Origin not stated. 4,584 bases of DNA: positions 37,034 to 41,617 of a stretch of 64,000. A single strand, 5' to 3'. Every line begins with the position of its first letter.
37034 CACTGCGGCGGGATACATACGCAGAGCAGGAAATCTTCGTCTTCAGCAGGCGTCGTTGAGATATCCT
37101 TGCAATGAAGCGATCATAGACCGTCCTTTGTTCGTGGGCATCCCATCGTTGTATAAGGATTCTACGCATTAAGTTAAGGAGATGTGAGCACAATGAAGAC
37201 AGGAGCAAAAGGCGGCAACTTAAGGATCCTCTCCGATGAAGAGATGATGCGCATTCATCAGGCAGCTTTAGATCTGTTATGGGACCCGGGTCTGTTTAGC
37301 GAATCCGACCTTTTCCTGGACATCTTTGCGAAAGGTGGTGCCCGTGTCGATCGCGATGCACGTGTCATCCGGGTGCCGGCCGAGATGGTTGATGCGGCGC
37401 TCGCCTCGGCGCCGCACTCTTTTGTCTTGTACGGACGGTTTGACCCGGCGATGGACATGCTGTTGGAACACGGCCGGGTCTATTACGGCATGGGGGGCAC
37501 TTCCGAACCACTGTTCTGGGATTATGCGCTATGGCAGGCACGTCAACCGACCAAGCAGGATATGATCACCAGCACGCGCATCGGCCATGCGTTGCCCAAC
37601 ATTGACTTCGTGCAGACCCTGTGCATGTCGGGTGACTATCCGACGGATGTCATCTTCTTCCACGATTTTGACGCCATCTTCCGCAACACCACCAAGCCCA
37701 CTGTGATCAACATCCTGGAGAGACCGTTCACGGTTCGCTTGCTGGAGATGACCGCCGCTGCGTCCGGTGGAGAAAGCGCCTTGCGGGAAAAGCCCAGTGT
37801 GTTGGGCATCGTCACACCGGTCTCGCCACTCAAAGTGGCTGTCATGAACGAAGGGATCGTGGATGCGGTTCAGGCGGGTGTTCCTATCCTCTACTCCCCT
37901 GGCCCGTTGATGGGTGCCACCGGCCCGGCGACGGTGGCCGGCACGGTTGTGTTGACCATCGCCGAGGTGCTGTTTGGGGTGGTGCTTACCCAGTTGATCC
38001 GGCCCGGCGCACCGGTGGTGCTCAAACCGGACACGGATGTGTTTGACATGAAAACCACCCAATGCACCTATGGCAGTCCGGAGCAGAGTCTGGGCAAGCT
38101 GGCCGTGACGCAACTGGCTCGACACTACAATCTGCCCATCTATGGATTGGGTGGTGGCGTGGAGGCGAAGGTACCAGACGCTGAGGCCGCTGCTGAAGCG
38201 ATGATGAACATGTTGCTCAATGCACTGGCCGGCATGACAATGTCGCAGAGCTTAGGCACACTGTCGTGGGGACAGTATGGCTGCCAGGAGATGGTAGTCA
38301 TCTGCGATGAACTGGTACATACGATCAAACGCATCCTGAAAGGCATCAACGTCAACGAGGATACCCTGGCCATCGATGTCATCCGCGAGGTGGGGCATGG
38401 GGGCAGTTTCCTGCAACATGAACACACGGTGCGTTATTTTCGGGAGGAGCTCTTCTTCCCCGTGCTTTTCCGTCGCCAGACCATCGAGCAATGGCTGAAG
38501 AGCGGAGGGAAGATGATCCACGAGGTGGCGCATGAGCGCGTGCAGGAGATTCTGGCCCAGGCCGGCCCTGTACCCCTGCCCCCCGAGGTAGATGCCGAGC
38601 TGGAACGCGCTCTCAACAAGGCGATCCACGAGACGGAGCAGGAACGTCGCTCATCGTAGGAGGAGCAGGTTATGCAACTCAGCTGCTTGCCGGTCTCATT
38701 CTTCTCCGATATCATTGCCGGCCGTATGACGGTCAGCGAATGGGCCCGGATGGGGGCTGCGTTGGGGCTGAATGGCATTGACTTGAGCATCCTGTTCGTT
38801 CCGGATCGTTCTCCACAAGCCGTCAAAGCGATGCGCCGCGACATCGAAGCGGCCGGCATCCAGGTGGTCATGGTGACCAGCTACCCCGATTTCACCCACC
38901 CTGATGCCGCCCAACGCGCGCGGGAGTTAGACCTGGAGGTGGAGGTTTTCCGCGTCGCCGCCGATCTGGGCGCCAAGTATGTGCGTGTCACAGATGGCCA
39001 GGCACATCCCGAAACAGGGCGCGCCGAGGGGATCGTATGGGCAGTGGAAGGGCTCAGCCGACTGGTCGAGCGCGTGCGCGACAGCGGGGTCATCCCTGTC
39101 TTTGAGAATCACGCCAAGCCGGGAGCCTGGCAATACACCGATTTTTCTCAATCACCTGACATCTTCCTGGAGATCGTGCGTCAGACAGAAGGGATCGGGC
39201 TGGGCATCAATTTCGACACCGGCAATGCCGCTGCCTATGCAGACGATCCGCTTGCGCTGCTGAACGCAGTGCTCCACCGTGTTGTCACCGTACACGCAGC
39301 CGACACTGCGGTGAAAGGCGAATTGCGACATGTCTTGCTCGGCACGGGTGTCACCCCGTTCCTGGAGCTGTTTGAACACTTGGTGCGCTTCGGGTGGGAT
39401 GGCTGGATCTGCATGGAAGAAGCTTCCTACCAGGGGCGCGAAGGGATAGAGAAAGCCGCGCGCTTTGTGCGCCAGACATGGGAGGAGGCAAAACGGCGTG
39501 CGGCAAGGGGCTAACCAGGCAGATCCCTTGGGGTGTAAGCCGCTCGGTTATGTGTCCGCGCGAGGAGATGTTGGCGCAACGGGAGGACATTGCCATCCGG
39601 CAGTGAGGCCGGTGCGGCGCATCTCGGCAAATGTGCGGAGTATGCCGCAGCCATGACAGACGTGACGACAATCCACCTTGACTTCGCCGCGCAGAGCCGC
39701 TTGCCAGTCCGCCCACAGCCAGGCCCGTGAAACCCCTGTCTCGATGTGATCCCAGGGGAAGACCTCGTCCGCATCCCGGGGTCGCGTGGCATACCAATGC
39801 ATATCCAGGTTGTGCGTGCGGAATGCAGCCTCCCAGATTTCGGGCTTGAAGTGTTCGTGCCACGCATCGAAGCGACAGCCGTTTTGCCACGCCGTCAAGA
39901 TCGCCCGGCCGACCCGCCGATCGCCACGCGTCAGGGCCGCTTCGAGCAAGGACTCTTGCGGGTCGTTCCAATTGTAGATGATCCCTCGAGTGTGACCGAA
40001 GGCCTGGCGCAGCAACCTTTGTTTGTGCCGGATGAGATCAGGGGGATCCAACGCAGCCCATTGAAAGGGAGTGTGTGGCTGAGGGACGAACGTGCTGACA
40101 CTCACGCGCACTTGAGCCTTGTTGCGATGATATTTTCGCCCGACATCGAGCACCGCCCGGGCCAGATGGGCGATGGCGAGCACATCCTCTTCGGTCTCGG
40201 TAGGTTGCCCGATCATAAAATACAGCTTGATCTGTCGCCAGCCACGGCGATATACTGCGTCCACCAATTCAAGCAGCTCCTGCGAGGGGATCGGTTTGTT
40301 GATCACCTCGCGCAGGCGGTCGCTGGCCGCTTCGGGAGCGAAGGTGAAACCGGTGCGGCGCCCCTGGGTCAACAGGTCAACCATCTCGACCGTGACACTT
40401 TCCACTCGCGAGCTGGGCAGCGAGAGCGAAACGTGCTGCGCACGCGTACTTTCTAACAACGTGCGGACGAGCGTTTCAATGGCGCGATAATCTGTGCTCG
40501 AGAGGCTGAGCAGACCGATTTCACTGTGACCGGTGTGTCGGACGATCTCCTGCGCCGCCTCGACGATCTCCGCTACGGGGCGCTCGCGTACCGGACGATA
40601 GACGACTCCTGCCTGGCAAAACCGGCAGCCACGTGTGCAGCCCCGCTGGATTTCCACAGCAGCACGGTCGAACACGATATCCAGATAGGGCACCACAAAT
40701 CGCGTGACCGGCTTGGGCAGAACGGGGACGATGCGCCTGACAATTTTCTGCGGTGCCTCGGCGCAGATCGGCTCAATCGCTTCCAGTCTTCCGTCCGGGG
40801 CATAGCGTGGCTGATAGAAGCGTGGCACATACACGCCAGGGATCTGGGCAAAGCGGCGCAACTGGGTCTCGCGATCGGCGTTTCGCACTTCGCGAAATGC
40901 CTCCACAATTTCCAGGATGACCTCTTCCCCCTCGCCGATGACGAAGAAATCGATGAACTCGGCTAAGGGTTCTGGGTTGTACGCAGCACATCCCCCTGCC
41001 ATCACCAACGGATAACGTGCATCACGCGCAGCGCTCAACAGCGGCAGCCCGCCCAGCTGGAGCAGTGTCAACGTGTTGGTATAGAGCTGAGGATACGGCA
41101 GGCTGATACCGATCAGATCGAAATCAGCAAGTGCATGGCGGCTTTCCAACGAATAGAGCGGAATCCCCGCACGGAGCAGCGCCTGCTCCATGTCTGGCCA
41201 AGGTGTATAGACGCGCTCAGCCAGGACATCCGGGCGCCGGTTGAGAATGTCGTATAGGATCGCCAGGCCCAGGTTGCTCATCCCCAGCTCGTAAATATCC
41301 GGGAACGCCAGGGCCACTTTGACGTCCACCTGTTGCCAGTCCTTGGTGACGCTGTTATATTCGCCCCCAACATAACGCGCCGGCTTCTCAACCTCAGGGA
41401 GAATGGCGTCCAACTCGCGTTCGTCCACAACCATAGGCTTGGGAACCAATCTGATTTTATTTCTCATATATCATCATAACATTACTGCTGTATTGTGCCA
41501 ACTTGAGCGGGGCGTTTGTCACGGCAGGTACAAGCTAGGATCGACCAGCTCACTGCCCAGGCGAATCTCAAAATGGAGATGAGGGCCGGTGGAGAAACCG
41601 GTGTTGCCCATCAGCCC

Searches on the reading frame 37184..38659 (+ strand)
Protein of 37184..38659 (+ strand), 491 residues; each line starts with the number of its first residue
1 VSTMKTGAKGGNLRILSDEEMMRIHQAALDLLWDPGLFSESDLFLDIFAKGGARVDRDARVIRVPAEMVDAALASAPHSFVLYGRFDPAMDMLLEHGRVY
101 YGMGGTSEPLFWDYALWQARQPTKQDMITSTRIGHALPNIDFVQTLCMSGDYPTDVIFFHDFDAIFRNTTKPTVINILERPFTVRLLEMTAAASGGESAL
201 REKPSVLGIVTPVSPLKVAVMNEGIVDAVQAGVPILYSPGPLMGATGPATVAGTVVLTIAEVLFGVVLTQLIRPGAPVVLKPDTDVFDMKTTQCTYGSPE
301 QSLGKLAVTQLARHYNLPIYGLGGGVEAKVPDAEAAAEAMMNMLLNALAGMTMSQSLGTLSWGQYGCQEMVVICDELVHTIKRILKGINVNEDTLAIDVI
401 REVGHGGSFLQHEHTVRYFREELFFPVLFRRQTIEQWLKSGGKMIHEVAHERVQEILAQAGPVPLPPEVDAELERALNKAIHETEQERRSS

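Call 61: search_protein_families(library=pfam, proteins=[window:37184-38659:+], max_evalue=1e-8)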
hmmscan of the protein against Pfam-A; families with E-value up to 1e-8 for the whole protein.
window:37184-38659:+ (491 aa): 1 family
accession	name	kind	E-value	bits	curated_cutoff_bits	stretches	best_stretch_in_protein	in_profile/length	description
PF06253.16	MTTB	-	1.5e-89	300.7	25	1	12-476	30-491/500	Trimethylamine methyltransferase (MTTB)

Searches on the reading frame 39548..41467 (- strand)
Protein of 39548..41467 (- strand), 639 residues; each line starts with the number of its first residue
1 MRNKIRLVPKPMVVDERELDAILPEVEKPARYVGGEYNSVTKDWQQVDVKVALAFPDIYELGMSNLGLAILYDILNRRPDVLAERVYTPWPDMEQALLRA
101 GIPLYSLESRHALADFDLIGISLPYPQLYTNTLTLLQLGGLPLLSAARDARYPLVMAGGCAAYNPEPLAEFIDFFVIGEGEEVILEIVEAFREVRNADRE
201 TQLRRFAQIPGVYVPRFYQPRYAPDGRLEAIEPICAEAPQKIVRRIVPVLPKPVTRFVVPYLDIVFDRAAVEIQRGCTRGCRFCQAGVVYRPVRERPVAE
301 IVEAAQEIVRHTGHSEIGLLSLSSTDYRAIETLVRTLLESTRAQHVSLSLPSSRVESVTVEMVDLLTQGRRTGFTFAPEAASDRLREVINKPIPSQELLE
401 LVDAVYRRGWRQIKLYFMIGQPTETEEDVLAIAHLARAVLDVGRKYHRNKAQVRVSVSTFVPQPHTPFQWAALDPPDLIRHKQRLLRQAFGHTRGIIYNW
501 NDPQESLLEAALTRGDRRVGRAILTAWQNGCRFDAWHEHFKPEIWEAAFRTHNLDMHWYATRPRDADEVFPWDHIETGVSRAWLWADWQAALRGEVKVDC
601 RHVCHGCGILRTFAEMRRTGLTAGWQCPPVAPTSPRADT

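Call 61: search_protein_families(library=pfam, proteins=[window:39548-41467:-], max_evalue=1e-8)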
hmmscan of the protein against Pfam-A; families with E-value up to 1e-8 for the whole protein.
window:39548-41467:- (639 aa): 2 families
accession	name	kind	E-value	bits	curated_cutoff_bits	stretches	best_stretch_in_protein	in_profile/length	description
PF19864.5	Radical_SAM_N2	-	2.1e-55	186.8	29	1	67-215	1-151/151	Radical SAM proteins, N-terminal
PF04055.27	Radical_SAM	-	1.7e-22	80.8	29.5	1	271-435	1-165/166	Radical SAM superfamily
